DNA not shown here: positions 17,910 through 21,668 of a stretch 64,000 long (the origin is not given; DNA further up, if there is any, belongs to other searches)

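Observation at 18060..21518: Stand-alone SIR2, STAND NTPase and repeat-sensor protein with its own promoter and terminator: candidate NAD-depleting antiviral STAND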

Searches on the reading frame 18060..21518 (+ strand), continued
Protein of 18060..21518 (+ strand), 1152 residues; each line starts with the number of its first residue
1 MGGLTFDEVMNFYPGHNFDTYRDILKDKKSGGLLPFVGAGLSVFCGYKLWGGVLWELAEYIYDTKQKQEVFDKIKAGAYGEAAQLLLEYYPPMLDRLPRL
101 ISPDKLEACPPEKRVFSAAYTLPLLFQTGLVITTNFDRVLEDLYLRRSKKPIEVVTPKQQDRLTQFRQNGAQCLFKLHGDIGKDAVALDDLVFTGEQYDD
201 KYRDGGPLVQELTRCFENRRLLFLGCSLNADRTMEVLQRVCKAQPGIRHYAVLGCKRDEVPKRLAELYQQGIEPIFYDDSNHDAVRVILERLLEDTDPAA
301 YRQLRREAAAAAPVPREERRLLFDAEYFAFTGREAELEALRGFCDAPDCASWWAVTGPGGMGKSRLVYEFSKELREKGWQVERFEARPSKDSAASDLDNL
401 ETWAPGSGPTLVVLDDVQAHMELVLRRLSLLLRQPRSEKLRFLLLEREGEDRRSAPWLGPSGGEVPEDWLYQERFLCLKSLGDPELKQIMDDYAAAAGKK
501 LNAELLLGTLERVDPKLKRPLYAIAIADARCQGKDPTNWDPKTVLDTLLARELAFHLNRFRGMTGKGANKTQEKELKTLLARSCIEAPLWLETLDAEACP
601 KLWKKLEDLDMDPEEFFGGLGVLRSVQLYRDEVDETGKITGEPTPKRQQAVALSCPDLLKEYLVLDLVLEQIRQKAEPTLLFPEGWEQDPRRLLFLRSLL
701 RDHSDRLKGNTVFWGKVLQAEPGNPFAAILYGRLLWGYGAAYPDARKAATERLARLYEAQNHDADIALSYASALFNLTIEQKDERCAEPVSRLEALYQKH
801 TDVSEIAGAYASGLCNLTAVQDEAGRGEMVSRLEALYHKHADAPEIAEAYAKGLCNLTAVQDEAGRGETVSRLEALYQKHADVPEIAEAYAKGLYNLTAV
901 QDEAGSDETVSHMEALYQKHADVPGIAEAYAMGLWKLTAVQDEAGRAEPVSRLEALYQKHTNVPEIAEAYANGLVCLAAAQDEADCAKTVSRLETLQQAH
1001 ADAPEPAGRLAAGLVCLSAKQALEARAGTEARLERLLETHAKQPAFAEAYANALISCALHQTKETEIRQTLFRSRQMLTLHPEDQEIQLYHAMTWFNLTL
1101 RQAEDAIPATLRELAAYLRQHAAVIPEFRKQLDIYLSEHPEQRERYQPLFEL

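Call 55: find_encoding_contigs(protein=P0273, flank=8000, max_places=5)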
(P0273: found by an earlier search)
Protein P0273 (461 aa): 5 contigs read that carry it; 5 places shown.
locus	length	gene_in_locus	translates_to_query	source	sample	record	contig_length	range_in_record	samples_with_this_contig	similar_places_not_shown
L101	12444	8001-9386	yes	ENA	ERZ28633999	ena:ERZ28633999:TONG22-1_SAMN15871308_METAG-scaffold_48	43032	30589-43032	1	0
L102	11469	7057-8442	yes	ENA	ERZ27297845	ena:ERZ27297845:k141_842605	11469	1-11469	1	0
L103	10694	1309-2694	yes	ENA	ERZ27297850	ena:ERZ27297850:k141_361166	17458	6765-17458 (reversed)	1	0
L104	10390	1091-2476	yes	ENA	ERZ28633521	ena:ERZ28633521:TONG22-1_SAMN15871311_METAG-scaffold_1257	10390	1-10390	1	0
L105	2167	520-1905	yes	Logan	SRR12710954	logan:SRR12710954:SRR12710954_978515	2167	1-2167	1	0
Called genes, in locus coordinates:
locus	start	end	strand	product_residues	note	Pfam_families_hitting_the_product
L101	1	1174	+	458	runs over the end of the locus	PF00144:Beta-lactamase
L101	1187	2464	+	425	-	PF00583:Acetyltransf_1, PF13302:Acetyltransf_3 (faint), PF13673:Acetyltransf_10 (faint), PF13508:Acetyltransf_7, PF08445:FR47 (faint), PF12746:GNAT_acetyltran, PF00583:Acetyltransf_1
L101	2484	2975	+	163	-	PF13302:Acetyltransf_3, PF13420:Acetyltransf_4 (weak), PF00583:Acetyltransf_1, PF13508:Acetyltransf_7 (weak)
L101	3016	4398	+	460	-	PF01523:PmbA_TldD_1st, PF19290:PmbA_TldD_2nd (faint), PF19289:PmbA_TldD_3rd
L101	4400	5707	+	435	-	PF19289:PmbA_TldD_3rd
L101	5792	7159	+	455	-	PF00144:Beta-lactamase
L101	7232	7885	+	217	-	PF00583:Acetyltransf_1, PF13508:Acetyltransf_7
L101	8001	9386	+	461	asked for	PF02900:LigB, PF01871:AMMECR1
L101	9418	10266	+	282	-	PF04055:Radical_SAM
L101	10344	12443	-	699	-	?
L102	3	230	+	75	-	?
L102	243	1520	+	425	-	PF00583:Acetyltransf_1, PF13302:Acetyltransf_3 (faint), PF13673:Acetyltransf_10 (faint), PF13508:Acetyltransf_7, PF08445:FR47 (faint), PF12746:GNAT_acetyltran, PF00583:Acetyltransf_1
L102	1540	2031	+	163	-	PF13302:Acetyltransf_3, PF13420:Acetyltransf_4 (weak), PF00583:Acetyltransf_1, PF13508:Acetyltransf_7 (weak)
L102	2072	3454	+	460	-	PF01523:PmbA_TldD_1st, PF19290:PmbA_TldD_2nd (faint), PF19289:PmbA_TldD_3rd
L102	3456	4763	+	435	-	PF19289:PmbA_TldD_3rd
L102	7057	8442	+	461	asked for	PF02900:LigB, PF01871:AMMECR1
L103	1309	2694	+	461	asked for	PF02900:LigB, PF01871:AMMECR1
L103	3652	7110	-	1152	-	PF13289:SIR2_2, PF25199:nSTAND_NTPase5 (faint)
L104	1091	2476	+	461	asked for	PF02900:LigB, PF01871:AMMECR1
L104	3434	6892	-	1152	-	PF13289:SIR2_2, PF25199:nSTAND_NTPase5 (faint)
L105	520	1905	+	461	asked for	PF02900:LigB, PF01871:AMMECR1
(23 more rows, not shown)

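Call 56: search_dna_similar(query=window:18060-21515:+, collection=phages, mode=protein, max_rows=10)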
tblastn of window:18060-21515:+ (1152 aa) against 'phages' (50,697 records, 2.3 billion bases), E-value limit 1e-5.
No match.

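Call 57: search_dna_similar(query=window:18060-21515:+, collection=plasmids, mode=protein, max_rows=12)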
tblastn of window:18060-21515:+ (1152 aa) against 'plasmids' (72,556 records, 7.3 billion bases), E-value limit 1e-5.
Records with a match: 6; places in all: 6; records where one place covers at least 80% of the query: 0.
Best place of each record, by identity: <60% 6.
By first word of the organism name: Streptomyces 2; Vibrio 1; Ketogulonicigenium 1; Photobacterium 1; Bacillus 1.
By predicted mobility (MOB-suite, as given by PLSDB): non-mobilizable 2; conjugative 2; mobilizable 2.
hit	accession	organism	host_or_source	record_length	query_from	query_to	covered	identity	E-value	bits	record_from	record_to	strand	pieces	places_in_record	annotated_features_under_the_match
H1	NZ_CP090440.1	Vibrio maritimus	Skeletonema costatum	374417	20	293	24%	31.8%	1e-18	100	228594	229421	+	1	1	SIR2 family protein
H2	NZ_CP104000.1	Ketogulonicigenium vulgare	Tenebrio molitor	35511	33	294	23%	32.5%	8e-17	94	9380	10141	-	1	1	SIR2 family protein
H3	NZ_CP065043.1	Photobacterium damselae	Seriola lalandi,cell culture,caudal ...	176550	20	288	23%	29.3%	7e-16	91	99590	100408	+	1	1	SIR2 family protein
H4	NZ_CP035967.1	Bacillus mycoides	cell culture,soil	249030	1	293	25%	23.2%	3e-6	60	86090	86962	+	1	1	SIR2 family protein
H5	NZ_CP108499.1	Streptomyces sp. NBC_01240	-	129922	330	451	11%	34.4%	7e-6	58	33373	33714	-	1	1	tetratricopeptide repeat protein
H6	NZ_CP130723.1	Streptomyces sp. NBC_01238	-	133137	330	451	11%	34.4%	7e-6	58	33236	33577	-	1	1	tetratricopeptide repeat protein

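Call 83: search_protein_families(library=pfam, proteins=[L021:8334-9806:+, L021:9815-10846:+, L021:10843-13995:+, L031:8466-9800:+, L031:10777-13971:+, L035:9962-10852:+, L035:10879-12480:+], max_evalue=0.001)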
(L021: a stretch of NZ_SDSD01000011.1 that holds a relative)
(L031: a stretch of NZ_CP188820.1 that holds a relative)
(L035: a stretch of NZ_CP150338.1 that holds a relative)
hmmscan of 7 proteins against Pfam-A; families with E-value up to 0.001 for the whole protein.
L021:8334-9806:+ (490 aa): 1 family
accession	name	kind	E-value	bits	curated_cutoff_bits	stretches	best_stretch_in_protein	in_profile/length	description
PF01420.25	Methylase_S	-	3.6e-09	37.5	22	1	11-187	8-168/168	Type I restriction modification DNA specificity domain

L021:9815-10846:+ (343 aa): 1 family
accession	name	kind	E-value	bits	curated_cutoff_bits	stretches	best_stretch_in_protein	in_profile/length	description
PF13289.12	SIR2_2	-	7.6e-24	84.9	24.5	1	175-320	2-141/141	SIR2-like domain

L021:10843-13995:+ (1050 aa): 5 families
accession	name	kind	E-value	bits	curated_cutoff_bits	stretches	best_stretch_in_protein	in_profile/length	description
PF11867.13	T1RH-like_C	-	7.3e-123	410.6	26.8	1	718-1046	2-328/329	Type I restriction enzyme HindI endonuclease subunit-like, C-terminal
PF18766.7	SWI2_SNF2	-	6.4e-76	255.3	26.7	1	266-527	1-219/221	SWI2/SNF2 ATPase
PF04313.20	HSDR_N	-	2.2e-51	175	25.1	1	1-208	2-198/198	Type I restriction enzyme R protein N terminus (HSDR_N)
PF22679.2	T1R_D3-like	-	7.3e-23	82.2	27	1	629-700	83-156/158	Type I restriction enzyme subunit R domain 3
PF04851.21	ResIII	-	4.6e-16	59.6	22.5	1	283-464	20-163/164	Type III restriction enzyme, res subunit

L031:8466-9800:+ (444 aa): 1 family
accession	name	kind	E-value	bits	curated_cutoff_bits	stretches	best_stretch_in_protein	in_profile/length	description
PF01420.25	Methylase_S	-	1.6e-31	110.2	22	2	241-408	1-157/168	Type I restriction modification DNA specificity domain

L031:10777-13971:+ (1064 aa): 5 families
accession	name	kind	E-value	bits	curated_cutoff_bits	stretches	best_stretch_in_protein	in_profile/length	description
PF11867.13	T1RH-like_C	-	5.7e-119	397.8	26.8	1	735-1058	1-328/329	Type I restriction enzyme HindI endonuclease subunit-like, C-terminal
PF18766.7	SWI2_SNF2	-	1e-74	251.4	26.7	1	283-546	1-217/221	SWI2/SNF2 ATPase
PF04313.20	HSDR_N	-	3.6e-52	177.6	25.1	1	17-225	1-198/198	Type I restriction enzyme R protein N terminus (HSDR_N)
PF22679.2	T1R_D3-like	-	3.6e-22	79.9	27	1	648-718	84-156/158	Type I restriction enzyme subunit R domain 3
PF04851.21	ResIII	-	3.9e-16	59.8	22.5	1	314-482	20-163/164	Type III restriction enzyme, res subunit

L035:9962-10852:+ (296 aa): 1 family
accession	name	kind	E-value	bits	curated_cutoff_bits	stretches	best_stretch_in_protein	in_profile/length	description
PF13289.12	SIR2_2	-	1e-26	94.1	24.5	1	125-275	3-140/141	SIR2-like domain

L035:10879-12480:+ (533 aa): 0 families

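Call 84: search_protein_families(library=padloc, proteins=[L021:8334-9806:+, L021:9815-10846:+, L021:10843-13995:+, L035:9962-10852:+, L035:10879-12480:+], max_evalue=0.001)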
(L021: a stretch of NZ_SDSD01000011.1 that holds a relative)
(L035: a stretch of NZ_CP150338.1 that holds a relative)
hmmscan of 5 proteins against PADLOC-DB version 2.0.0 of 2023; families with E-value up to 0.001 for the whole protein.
L021:8334-9806:+ (490 aa): 60 families (the best 25 are shown)
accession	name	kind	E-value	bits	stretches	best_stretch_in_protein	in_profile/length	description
PDLC03089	Specificity_I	-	3.9e-99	330.8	1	12-487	10-435/446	Type I specificity subunit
PDLC03086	Specificity_I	-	1.9e-63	213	1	79-485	80-444/458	Type I specificity subunit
PDLC03168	Specificity_I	-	4.2e-53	179.4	2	11-203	9-197/459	Type I specificity subunit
PDLC03149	Specificity_I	-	7.4e-49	164.7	1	12-193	20-203/401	Type I specificity subunit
PDLC03099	Specificity_I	-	2.3e-42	143.6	2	105-309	78-212/405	Type I specificity subunit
PDLC03164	Specificity_I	-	1.4e-40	137.9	3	62-201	59-196/409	Type I specificity subunit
PDLC03068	Specificity_I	-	3e-38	130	2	62-202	63-197/403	Type I specificity subunit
PDLC03063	Specificity_I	-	8.9e-38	128.4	2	286-486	162-357/369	Type I specificity subunit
PDLC03092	Specificity_I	-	2.1e-37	127.4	1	86-484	75-394/397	Type I specificity subunit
PDLC03127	Specificity_I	-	4.3e-33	112.9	2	286-486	1-210/571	Type I specificity subunit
PDLC03066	Specificity_I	-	1.2e-31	108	2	90-213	102-226/441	Type I specificity subunit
PDLC03052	Specificity_I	-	8.2e-31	105.5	2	167-215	164-212/464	Type I specificity subunit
PDLC03082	Specificity_I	-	9.1e-28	95.7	3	110-212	31-135/368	Type I specificity subunit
PDLC03186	Specificity_I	-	8.7e-26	88.9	1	285-430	203-350/419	Type I specificity subunit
PDLC03079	Specificity_I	-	1.1e-25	88.7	2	103-485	114-447/470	Type I specificity subunit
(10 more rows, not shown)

L021:9815-10846:+ (343 aa): 7 families
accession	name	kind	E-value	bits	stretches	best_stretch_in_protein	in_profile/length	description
PDLC00407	ThsA1|ThsA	-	8.9e-22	75.4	1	84-305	19-231/478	STALD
PDLC03856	LmuA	-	3.3e-19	67.4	2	175-322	117-251/433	-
PDLC00409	ThsA1|ThsA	-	3.4e-19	67.2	1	80-299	17-226/242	STALD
PDLC04166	Dsr1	-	4.8e-08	29.2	1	170-325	118-265/1227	-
PDLC04968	PDC-S25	-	5.4e-08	30.3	1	175-282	142-242/517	-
PDLC04967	PDC-S25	-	1.2e-07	29.2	1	175-273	148-243/528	-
PDLC02183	Dsr1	-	0.00085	15.1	0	80-139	16-76/1275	-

L021:10843-13995:+ (1050 aa): 10 families
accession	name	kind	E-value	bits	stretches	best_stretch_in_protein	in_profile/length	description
PDLC03040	REase_I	-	0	1198.7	1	2-1047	6-1024/1029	Type I restriction enzyme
PDLC03041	REase_I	-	3.2e-66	222.1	3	231-567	283-584/1099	Type I restriction enzyme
PDLC03044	REase_I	-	5.2e-64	214.7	3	305-586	269-547/1034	Type I restriction enzyme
PDLC03048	REase_I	-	1.1e-58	197.1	2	60-494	51-445/976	Type I restriction enzyme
PDLC03046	REase_I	-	4.2e-27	92.5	2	625-701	650-729/1025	Type I restriction enzyme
PDLC03045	REase_I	-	2.6e-23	79.9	2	305-494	284-464/995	Type I restriction enzyme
PDLC04934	PDC-S15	-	8.3e-11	39.6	1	912-1041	280-408/416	-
PDLC03043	REase_I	-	3.2e-10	37.6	1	101-255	115-268/313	Type I restriction enzyme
PDLC02704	PbeA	-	8e-07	25.9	1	307-534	272-494/682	PbeA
PDLC03049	REase_I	-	0.00022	17.4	1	445-724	305-555/807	Type I restriction enzyme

L035:9962-10852:+ (296 aa): 12 families
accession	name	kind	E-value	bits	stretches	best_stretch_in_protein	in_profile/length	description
PDLC00407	ThsA1|ThsA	-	5.9e-18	62.8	1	36-258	25-229/478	STALD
PDLC03856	LmuA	-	1.1e-14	52.5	1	32-258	16-235/433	-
PDLC00409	ThsA1|ThsA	-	1.8e-12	45.2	1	36-227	26-198/242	STALD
PDLC02402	Aga_SIR2-PNTD1-PNTD2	-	2e-06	24.2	1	125-183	129-187/876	Class I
PDLC04166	Dsr1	-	2.3e-06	23.7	1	122-227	121-209/1227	-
PDLC04968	PDC-S25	-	4.9e-06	23.8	0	125-227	143-230/517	-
PDLC02419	Aga_SIR2-PNTD1-PNTD2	-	3.3e-05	20.8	1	125-174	123-173/558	Class I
PDLC02184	Dsr2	-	4.6e-05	19.6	1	125-192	121-182/1222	-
PDLC02420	Aga_SIR2-PNTD1-PNTD2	-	7.3e-05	19.1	1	125-175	135-184/1010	Class I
PDLC05061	PDC-S65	-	7.9e-05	20.1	1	125-180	142-196/592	-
PDLC02401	Aga_SIR2-PNTD1-PNTD2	-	8e-05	19.6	1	125-174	96-146/524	Class I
PDLC05060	PDC-S65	-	9.7e-05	19.4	1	125-183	50-105/503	-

L035:10879-12480:+ (533 aa): 0 families
